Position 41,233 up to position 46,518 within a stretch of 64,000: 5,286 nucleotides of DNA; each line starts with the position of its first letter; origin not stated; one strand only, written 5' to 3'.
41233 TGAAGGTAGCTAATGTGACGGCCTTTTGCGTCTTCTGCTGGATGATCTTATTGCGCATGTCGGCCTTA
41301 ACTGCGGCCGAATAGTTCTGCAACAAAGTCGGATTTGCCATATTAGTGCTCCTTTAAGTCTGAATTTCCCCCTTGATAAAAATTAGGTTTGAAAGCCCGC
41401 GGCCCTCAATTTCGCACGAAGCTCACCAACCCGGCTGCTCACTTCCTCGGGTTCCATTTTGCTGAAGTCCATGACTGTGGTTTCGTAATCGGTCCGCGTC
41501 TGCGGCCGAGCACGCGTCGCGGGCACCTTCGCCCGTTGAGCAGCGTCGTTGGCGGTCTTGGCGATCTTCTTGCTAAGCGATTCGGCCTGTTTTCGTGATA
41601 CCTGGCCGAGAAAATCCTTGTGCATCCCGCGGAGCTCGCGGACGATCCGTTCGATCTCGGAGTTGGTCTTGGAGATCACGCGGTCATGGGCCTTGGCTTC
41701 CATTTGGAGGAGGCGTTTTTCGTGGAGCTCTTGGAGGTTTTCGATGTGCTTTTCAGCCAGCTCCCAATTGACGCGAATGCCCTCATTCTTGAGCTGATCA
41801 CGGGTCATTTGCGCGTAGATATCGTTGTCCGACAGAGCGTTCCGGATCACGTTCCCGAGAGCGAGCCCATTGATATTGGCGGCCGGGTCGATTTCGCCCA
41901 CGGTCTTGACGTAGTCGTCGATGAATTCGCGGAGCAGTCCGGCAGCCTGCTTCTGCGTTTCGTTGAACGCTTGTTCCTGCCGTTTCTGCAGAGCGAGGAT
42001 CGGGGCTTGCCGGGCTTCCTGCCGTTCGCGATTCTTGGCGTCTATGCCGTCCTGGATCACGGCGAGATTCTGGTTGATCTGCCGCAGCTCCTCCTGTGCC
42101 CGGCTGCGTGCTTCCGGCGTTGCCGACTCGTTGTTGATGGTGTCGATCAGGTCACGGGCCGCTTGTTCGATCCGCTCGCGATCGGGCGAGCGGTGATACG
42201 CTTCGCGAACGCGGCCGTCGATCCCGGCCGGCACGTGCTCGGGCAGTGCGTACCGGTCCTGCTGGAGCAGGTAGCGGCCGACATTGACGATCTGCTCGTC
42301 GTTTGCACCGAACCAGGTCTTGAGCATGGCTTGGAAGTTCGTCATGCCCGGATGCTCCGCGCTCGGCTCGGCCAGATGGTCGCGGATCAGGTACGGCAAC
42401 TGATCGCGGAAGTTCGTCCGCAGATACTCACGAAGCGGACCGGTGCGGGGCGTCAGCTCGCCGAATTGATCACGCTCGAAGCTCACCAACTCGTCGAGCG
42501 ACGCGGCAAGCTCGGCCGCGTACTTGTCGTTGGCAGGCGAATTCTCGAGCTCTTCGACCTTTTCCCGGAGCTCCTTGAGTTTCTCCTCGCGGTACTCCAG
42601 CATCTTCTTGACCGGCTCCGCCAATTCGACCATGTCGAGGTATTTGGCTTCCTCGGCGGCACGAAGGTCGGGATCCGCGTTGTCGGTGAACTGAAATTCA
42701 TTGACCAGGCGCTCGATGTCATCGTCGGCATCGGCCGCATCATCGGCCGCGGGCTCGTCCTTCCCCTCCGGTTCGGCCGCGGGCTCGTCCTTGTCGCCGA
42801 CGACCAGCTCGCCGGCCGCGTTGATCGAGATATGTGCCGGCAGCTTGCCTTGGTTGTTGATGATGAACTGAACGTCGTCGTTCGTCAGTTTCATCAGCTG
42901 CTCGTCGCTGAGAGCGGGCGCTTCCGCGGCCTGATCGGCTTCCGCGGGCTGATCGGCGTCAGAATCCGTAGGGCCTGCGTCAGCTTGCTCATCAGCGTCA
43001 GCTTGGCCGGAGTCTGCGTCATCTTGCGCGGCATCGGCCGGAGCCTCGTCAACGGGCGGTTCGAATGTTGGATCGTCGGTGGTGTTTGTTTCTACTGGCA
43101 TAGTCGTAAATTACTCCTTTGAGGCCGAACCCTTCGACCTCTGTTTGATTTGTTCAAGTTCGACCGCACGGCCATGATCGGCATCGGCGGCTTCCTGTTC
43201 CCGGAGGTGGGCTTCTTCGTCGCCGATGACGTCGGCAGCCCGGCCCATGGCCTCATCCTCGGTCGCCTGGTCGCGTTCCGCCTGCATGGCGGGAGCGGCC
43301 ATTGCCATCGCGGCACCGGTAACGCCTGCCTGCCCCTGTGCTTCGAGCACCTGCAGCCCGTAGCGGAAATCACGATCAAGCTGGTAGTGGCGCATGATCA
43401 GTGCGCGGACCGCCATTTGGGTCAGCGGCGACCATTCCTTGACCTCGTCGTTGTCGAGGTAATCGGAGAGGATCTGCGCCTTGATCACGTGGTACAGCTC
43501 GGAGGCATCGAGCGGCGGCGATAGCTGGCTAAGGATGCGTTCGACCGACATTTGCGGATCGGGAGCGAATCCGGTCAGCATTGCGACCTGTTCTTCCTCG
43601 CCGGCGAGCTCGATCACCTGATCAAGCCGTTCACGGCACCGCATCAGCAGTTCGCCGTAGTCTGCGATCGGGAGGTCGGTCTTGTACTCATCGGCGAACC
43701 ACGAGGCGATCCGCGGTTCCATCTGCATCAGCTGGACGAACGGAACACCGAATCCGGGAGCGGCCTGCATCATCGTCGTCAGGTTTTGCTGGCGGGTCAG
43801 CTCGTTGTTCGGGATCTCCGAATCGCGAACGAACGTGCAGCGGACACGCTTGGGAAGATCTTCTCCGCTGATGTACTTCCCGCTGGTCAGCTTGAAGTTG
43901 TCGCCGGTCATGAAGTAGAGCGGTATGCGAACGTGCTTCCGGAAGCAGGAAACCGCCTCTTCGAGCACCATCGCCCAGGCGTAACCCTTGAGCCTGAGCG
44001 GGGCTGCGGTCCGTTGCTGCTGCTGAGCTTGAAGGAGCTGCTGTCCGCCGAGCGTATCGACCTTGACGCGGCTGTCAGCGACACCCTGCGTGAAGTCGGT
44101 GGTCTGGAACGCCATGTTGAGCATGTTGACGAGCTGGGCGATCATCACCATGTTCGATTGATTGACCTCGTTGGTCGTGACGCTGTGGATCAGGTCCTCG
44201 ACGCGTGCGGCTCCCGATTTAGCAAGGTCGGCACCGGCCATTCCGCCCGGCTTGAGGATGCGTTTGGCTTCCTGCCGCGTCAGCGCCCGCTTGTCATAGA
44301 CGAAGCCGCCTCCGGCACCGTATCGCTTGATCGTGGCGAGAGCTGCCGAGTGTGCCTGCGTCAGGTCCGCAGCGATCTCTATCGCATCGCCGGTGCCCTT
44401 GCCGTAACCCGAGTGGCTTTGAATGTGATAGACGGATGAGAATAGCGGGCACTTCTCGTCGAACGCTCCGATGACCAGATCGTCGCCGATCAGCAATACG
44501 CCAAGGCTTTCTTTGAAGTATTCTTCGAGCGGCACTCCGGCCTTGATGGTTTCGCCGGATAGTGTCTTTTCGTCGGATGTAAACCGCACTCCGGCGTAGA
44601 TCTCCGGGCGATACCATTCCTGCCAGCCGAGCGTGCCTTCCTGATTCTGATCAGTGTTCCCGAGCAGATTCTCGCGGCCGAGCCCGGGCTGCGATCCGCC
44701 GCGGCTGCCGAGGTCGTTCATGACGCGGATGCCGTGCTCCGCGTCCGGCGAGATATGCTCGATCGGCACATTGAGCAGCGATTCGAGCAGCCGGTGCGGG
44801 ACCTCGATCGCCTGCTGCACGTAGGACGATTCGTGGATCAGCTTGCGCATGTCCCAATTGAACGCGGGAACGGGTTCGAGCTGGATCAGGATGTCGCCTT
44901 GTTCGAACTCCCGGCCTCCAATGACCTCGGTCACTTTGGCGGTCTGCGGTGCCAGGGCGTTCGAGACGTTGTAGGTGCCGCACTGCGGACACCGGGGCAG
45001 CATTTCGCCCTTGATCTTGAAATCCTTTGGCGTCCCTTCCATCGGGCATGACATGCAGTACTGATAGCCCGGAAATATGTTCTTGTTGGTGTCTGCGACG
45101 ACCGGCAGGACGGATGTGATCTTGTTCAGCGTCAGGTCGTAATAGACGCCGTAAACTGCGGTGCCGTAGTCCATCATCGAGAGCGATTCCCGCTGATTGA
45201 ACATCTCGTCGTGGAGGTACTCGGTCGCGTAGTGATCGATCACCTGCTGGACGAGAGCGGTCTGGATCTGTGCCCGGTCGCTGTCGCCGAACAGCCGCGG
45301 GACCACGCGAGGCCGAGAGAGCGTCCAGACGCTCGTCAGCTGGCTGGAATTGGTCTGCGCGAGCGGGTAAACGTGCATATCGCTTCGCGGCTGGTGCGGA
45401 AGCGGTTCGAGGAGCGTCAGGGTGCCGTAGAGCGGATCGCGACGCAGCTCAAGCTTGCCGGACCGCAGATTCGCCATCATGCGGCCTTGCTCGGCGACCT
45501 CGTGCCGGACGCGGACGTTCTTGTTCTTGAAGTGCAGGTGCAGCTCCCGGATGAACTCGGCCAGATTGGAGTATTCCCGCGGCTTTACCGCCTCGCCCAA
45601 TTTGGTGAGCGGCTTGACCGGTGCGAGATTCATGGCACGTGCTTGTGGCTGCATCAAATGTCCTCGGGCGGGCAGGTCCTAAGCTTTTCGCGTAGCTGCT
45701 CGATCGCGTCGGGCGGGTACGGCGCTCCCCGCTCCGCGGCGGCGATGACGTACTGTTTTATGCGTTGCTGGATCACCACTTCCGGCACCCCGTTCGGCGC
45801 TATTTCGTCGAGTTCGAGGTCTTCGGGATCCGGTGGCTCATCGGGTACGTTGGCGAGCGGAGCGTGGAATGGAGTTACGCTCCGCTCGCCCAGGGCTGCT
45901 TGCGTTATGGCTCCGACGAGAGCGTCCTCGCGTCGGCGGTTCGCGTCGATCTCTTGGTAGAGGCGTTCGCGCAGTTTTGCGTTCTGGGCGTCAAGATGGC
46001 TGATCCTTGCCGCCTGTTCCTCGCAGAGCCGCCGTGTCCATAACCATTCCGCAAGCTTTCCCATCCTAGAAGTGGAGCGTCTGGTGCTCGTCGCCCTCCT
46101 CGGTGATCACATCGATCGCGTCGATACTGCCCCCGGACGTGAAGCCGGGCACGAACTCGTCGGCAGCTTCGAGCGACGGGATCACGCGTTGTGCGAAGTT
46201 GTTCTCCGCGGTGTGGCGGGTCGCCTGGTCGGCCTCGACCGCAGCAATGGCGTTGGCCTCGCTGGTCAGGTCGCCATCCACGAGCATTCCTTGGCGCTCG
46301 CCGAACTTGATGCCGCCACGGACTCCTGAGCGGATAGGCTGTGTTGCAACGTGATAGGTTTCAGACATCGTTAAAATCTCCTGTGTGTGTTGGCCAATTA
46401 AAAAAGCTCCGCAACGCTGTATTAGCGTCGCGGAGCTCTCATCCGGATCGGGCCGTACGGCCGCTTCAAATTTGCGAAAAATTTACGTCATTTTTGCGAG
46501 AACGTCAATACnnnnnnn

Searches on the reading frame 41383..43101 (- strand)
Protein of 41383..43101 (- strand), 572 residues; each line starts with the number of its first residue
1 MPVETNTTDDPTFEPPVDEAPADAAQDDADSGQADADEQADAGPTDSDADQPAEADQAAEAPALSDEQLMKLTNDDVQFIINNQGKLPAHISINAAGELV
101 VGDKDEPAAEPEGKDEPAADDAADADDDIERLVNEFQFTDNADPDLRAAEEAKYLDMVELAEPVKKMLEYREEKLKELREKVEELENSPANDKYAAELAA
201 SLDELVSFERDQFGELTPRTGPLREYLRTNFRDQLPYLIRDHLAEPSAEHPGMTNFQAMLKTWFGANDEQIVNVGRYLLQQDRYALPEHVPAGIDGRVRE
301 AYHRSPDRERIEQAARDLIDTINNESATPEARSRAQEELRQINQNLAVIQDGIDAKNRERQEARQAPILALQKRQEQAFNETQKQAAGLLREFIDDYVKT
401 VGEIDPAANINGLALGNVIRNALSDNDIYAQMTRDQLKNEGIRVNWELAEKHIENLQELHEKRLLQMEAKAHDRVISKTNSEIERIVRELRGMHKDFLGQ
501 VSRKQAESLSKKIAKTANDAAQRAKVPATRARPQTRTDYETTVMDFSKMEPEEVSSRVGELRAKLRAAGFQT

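Call 12: search_protein_families(library=phrogs, proteins=[window:41383-43101:-], max_evalue=0.001)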
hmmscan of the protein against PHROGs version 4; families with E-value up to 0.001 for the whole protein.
window:41383-43101:- (572 aa): 0 families

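Call 19: search_protein_families(library=pfam, proteins=[window:41383-43101:-], max_evalue=0.01)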
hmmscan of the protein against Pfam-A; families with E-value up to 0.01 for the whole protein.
window:41383-43101:- (572 aa): 0 families

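Call 24: find_related_loci(query=window:41383-43101:-, collection=viral_contigs, flank=10000)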
Query window:41383-43101:- (572 aa) in viral_contigs; peptide patterns used: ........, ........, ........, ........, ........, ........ (x = any residue, [..] = any of these).
4 stretches matched a pattern, but none encodes a relative of the query by tblastn (E <= 1e-3).

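Call 25: find_homologous_proteins(query=window:41383-43101:-)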
Query window:41383-43101:- (572 aa): 1 proteins with E <= 0.001 among 8000 candidates.
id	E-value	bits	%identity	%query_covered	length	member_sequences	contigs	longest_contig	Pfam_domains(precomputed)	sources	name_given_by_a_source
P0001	0.0e+0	1234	100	100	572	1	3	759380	-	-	-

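Call 26: find_encoding_contigs(protein=P0001, flank=10000, max_places=6)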
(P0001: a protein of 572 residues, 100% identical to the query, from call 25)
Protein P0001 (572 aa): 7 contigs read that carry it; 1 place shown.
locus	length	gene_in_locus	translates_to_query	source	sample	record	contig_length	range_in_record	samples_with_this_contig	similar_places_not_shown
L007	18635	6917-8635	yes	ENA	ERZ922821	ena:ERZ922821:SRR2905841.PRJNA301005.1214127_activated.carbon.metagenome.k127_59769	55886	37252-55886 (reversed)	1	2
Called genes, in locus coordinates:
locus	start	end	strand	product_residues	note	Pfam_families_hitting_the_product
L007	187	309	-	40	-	-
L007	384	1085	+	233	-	-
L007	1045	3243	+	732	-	-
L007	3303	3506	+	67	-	-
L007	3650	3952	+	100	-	-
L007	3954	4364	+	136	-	-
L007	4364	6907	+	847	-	-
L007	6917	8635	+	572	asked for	-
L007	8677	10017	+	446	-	-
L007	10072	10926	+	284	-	-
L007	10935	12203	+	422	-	-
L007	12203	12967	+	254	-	-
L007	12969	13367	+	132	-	-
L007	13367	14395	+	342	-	-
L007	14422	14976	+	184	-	-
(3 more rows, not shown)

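Call 27: search_dna_similar(query=window:41383-43101:-, collection=phages, mode=protein, max_evalue=0.001, max_rows=20)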
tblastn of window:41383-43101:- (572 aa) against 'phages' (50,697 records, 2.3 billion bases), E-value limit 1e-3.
No match.

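Call 35: search_solved_structures(query=window:41383-43101:-, max_evalue=1)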
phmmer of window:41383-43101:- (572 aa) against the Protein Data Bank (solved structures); distinct sequences matched with E-value up to 1: 0.

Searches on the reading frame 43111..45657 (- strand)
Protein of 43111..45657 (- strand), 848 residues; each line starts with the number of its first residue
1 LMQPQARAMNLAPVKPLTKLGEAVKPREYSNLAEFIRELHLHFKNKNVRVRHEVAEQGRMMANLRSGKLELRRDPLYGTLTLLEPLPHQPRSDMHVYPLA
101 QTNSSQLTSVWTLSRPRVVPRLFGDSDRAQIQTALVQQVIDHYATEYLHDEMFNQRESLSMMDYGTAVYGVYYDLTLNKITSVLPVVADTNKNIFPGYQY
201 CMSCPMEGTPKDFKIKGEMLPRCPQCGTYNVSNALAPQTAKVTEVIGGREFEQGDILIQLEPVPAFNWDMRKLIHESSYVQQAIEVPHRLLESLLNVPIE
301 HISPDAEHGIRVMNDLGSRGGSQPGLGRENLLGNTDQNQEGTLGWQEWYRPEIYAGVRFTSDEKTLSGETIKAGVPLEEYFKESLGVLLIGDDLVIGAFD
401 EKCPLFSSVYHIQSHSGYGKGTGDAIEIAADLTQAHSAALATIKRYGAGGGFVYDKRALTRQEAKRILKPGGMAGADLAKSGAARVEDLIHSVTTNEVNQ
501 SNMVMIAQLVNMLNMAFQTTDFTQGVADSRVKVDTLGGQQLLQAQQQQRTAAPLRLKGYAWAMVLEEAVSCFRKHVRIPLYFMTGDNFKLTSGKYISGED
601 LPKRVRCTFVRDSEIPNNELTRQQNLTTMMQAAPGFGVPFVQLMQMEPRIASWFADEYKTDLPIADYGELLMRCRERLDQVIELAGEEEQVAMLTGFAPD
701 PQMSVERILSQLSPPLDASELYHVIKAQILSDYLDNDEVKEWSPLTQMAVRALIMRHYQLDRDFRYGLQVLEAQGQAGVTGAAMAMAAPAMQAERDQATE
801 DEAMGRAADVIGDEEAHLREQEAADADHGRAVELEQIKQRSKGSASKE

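Call 12: search_protein_families(library=phrogs, proteins=[window:43111-45657:-], max_evalue=0.001)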
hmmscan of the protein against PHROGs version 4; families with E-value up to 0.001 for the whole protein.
window:43111-45657:- (848 aa): 0 families

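Call 19: search_protein_families(library=pfam, proteins=[window:43111-45657:-], max_evalue=0.01)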
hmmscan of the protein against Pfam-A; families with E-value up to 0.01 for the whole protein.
window:43111-45657:- (848 aa): 0 families

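Call 28: search_dna_similar(query=window:43111-45657:-, collection=phages, mode=protein, max_evalue=0.001, max_rows=20)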
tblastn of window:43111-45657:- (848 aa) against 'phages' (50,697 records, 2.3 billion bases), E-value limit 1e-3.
No match.

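Call 34: search_solved_structures(query=window:43111-45657:-, max_evalue=1)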
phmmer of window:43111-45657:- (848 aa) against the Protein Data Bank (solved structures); distinct sequences matched with E-value up to 1: 0.

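Call 90: find_related_loci(query=A3, collection=viral_contigs, flank=6000)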
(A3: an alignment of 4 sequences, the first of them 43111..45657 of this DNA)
Query A3 (848 aa) in viral_contigs; peptide patterns used: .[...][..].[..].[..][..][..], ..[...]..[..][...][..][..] (x = any residue, [..] = any of these).
11 stretches matched a pattern, but none encodes a relative of the query by tblastn (E <= 1e-3).

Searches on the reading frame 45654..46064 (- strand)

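Call 12: search_protein_families(library=phrogs, proteins=[window:45654-46064:-], max_evalue=0.001)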
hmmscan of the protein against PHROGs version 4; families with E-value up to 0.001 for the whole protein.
window:45654-46064:- (136 aa): 0 families

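Call 19: search_protein_families(library=pfam, proteins=[window:45654-46064:-], max_evalue=0.01)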
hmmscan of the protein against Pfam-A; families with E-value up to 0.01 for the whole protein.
window:45654-46064:- (136 aa): 1 family
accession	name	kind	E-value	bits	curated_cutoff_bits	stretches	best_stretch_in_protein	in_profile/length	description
PF07336.16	ABATE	-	0.0073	17.4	24.4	0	3-74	27-98/130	Putative stress-induced transcription regulator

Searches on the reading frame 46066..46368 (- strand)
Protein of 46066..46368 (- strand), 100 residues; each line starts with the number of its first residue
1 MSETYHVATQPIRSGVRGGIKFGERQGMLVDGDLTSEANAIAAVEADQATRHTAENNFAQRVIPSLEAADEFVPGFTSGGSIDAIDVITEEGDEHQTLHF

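Call 12: search_protein_families(library=phrogs, proteins=[window:46066-46368:-], max_evalue=0.001)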
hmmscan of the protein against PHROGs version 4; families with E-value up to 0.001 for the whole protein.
window:46066-46368:- (100 aa): 0 families

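Call 19: search_protein_families(library=pfam, proteins=[window:46066-46368:-], max_evalue=0.01)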
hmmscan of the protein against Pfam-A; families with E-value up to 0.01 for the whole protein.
window:46066-46368:- (100 aa): 0 families

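Call 100: find_homologous_proteins(query=window:46066-46368:-, max_evalue=0.01)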
Query window:46066-46368:- (100 aa): 1 proteins with E <= 0.01 among 6 candidates.
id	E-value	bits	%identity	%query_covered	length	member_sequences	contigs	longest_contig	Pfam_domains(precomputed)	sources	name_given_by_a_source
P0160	5.1e-58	211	100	100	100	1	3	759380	-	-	-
